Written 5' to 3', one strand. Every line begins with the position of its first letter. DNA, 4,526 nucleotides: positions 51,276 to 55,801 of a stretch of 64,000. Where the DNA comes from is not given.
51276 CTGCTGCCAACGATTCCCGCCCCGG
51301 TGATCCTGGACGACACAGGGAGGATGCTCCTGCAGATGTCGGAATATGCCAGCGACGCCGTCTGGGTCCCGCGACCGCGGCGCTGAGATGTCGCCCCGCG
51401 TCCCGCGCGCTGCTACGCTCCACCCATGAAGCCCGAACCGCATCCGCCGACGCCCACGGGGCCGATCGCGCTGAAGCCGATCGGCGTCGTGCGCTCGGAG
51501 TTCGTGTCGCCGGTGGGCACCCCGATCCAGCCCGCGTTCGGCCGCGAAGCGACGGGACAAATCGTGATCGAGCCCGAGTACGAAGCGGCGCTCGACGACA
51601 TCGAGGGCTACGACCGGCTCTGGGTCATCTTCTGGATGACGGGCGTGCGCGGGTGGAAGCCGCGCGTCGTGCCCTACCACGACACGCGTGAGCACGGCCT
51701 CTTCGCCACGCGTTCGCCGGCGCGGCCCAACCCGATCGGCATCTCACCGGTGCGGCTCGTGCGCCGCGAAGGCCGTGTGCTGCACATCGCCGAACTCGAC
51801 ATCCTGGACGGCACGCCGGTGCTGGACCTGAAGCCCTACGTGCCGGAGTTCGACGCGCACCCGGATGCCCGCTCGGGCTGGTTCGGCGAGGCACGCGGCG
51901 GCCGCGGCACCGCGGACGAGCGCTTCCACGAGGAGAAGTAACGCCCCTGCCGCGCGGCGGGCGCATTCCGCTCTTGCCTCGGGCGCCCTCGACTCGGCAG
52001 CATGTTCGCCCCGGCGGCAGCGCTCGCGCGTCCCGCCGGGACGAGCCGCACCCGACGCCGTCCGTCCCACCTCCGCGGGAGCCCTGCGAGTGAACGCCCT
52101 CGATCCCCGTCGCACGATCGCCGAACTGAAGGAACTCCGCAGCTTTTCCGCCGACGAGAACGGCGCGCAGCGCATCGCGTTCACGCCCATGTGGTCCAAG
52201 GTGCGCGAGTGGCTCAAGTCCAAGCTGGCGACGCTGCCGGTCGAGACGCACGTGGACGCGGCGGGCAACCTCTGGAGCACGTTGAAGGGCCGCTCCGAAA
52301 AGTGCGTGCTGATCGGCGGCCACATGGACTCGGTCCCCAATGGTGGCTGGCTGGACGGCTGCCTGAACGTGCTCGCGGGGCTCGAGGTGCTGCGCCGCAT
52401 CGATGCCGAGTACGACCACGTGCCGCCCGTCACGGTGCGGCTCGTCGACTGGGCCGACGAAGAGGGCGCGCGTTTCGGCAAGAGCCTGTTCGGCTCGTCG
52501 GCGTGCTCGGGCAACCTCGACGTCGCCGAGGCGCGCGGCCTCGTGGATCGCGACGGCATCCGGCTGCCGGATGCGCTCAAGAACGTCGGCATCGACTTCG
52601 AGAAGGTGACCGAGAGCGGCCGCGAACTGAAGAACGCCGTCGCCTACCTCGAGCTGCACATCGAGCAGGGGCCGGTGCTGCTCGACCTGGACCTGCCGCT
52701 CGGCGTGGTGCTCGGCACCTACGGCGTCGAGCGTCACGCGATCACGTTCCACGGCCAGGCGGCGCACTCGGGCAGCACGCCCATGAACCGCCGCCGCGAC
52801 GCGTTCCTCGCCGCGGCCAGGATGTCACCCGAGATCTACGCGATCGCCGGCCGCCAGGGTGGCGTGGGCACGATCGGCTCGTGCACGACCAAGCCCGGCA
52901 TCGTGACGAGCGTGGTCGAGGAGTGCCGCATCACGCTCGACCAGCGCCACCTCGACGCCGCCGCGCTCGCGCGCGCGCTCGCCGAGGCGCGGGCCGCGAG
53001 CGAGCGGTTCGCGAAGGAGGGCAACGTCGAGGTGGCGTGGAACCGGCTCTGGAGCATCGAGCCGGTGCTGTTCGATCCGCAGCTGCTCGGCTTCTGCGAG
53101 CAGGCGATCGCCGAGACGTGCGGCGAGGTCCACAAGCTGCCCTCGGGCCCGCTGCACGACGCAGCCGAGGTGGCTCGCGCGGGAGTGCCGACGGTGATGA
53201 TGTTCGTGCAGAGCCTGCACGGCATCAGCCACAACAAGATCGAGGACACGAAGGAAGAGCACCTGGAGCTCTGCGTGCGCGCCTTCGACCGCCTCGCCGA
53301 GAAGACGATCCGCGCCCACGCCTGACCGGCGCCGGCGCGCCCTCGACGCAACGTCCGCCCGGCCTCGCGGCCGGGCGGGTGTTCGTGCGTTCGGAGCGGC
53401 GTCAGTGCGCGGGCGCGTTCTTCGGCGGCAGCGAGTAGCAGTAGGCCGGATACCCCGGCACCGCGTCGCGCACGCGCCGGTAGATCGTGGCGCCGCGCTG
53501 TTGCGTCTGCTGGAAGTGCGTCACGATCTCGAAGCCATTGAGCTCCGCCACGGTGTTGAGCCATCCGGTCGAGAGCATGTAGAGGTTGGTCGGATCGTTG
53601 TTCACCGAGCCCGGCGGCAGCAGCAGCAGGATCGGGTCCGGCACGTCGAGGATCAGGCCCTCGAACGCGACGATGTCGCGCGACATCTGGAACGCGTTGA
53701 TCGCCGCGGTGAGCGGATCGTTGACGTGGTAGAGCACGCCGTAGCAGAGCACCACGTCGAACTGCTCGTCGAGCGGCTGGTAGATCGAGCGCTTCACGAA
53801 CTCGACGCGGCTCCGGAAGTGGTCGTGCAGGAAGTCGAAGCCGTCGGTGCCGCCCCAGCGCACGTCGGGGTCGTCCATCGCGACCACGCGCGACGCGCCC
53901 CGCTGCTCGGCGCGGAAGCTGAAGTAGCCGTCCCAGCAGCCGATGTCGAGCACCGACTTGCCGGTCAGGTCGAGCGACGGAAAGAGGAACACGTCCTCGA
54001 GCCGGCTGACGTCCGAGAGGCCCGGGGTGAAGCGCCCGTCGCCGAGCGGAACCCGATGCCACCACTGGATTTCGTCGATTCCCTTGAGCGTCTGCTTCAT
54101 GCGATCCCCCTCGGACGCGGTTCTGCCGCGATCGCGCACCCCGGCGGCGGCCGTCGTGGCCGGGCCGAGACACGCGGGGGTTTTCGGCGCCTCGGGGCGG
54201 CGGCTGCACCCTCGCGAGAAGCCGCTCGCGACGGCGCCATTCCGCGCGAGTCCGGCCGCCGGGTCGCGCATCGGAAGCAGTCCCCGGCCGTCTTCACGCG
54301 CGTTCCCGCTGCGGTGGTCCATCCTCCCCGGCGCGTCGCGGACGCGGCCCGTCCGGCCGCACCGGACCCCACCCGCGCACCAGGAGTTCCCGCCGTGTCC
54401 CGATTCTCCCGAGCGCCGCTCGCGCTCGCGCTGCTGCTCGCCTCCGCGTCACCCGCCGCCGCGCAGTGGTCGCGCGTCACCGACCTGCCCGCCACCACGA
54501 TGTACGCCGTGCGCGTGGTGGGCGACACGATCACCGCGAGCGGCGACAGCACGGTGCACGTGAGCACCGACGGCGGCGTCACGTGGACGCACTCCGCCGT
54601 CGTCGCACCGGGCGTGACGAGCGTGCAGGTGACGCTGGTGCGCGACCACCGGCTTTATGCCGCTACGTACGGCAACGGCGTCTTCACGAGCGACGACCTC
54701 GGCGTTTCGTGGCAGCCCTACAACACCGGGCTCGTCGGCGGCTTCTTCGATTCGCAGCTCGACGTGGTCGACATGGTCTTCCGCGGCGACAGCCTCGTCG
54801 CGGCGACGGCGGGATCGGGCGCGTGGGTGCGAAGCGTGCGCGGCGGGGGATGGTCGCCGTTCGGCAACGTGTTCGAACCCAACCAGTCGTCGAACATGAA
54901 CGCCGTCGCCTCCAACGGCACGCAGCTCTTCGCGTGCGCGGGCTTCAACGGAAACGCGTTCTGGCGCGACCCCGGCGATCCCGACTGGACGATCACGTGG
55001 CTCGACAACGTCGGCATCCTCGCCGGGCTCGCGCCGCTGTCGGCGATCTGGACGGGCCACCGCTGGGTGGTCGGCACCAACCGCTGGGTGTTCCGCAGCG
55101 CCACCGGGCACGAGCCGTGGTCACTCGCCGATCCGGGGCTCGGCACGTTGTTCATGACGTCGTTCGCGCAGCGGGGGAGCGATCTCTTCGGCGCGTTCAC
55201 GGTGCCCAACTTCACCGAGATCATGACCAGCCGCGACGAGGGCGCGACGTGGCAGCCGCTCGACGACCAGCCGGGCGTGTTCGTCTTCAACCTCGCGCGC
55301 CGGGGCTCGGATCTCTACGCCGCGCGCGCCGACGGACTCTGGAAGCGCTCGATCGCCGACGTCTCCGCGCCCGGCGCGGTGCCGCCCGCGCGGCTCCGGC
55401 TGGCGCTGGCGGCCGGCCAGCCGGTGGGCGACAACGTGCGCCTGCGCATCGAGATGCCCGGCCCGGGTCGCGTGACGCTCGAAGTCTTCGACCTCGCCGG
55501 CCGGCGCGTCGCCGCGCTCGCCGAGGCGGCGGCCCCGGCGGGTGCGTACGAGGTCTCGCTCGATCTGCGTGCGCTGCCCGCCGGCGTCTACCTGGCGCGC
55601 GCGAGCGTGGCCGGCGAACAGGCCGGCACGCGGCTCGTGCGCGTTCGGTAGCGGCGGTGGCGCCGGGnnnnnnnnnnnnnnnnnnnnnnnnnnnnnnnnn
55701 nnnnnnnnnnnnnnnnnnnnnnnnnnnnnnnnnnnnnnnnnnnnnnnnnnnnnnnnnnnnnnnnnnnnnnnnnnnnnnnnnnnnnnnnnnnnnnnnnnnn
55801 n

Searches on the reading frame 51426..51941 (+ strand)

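Call 89: search_protein_families(library=pfam, proteins=[window:51426-51941:+], max_evalue=0.001)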
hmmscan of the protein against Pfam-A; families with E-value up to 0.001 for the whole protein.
window:51426-51941:+ (171 aa): 1 family
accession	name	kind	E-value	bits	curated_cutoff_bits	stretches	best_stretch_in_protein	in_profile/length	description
PF01980.22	TrmO_N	-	5.9e-37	126.9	26.8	1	31-143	1-116/116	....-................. O N-terminal domain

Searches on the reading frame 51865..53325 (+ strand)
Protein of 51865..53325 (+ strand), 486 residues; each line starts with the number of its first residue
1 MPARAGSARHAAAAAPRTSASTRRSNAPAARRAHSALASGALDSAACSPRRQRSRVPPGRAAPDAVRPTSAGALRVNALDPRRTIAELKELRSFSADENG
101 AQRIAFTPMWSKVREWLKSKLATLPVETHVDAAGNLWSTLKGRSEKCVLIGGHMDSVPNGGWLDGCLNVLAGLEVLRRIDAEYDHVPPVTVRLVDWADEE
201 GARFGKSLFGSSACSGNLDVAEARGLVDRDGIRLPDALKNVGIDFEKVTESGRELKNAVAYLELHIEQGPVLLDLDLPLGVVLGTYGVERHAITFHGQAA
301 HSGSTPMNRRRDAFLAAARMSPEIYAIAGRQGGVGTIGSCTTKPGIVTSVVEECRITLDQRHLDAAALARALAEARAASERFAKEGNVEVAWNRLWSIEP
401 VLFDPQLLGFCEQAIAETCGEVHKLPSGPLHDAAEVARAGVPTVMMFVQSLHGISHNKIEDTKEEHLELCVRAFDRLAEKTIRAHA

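Call 89: search_protein_families(library=pfam, proteins=[window:51865-53325:+], max_evalue=0.001)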
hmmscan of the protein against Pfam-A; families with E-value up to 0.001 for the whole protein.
window:51865-53325:+ (486 aa): 2 families
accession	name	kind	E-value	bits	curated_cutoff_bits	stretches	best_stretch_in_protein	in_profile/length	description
PF01546.33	Peptidase_M20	-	7.5e-23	81.9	24.6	1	149-479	1-205/206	Peptidase family M20/M25/M40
PF04389.22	Peptidase_M28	-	2.7e-07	30.9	21.3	1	135-243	1-106/193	Peptidase family M28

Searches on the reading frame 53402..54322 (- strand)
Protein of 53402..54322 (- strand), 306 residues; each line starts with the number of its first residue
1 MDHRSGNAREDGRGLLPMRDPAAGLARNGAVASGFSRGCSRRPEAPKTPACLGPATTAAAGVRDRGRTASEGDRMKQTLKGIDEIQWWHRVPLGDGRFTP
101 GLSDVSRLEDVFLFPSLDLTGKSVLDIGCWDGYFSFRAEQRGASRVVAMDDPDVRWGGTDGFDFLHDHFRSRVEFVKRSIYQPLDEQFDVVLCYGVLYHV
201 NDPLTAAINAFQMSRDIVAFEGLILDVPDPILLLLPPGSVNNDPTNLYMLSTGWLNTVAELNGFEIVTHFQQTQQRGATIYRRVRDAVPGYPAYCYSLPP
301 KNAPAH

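Call 89: search_protein_families(library=pfam, proteins=[window:53402-54322:-], max_evalue=0.001)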
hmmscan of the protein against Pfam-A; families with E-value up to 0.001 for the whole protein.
window:53402-54322:- (306 aa): 7 families
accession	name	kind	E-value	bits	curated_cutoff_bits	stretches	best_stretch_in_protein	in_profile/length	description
PF08003.17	Methyltransf_9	-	2.3e-09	37.1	23.8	1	118-208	113-203/315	Protein of unknown function (DUF1698)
PF13489.12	Methyltransf_23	-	5e-08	33.3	27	1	114-268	17-163/164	Methyltransferase domain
PF08241.18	Methyltransf_11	-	1.9e-06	28.8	21.2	1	125-211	1-84/95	Methyltransferase domain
PF08242.18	Methyltransf_12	-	7e-06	27.1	30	1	125-211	1-89/98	Methyltransferase domain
PF13649.12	Methyltransf_25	-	2.3e-05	25.4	27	1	124-207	1-85/97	Methyltransferase domain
PF13847.12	Methyltransf_31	-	0.00013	22.1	27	0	168-204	51-91/145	Methyltransferase domain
PF01728.25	FtsJ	-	0.00095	19.6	24.1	0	117-193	19-97/181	FtsJ-like methyltransferase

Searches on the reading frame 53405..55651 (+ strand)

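Call 89: search_protein_families(library=pfam, proteins=[window:53405-55651:+], max_evalue=0.001)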
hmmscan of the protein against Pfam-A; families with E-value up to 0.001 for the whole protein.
window:53405-55651:+ (748 aa): 2 families
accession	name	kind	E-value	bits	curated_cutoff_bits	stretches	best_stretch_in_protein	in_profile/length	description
PF02012.26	BNR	-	9.4e-07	28.4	27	0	386-395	2-11/12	BNR/Asp-box repeat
PF15902.12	Sortilin-Vps10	-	0.00021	20.6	33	0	383-441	2-62/446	Sortilin, neurotensin receptor 3,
